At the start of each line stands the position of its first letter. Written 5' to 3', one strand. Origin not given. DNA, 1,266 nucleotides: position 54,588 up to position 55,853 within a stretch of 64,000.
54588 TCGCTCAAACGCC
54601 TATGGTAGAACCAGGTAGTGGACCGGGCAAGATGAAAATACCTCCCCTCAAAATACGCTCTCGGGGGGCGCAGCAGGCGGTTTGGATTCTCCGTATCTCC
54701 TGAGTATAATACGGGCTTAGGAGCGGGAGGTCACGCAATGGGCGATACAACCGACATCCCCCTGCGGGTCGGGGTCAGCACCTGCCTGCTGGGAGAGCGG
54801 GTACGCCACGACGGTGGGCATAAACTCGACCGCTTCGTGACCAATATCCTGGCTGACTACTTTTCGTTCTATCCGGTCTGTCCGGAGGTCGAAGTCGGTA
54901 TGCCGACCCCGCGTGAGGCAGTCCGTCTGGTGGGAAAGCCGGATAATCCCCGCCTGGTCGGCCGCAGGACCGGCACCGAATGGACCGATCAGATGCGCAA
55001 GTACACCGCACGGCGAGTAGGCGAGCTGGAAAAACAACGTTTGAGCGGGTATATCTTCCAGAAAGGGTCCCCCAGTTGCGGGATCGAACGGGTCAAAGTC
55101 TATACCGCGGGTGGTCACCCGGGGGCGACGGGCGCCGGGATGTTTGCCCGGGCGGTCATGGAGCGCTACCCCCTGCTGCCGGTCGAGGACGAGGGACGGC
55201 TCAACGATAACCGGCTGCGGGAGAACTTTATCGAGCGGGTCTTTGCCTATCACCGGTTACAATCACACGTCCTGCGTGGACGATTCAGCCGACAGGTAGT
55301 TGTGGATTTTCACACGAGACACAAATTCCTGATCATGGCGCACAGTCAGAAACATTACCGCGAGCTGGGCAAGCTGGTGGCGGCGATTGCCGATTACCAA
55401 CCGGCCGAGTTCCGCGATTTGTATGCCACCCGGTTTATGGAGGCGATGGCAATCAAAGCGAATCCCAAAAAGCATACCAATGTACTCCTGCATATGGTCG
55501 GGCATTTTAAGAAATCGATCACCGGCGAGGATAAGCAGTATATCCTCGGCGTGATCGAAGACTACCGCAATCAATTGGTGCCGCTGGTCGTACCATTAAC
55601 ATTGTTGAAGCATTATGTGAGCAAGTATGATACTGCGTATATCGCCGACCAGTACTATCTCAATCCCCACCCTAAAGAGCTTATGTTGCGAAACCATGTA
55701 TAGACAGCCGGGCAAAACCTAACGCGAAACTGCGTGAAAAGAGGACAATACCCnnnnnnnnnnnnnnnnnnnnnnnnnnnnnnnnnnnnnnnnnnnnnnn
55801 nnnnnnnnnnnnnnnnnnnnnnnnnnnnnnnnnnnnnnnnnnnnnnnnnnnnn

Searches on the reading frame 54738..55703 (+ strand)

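Call 31: search_protein_families(library=pfam, proteins=[window:54738-55703:+], max_evalue=0.001)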
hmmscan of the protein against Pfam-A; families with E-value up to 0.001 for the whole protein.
window:54738-55703:+ (321 aa): 2 families
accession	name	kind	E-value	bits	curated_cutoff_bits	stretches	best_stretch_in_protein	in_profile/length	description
PF08349.16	DUF1722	-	2.2e-44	150.9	22.5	1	196-312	1-117/117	Protein of unknown function (DUF1722)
PF04463.17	2-thiour_desulf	-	6.5e-39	133.6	34.7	1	11-152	1-141/141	2-thiouracil desulfurase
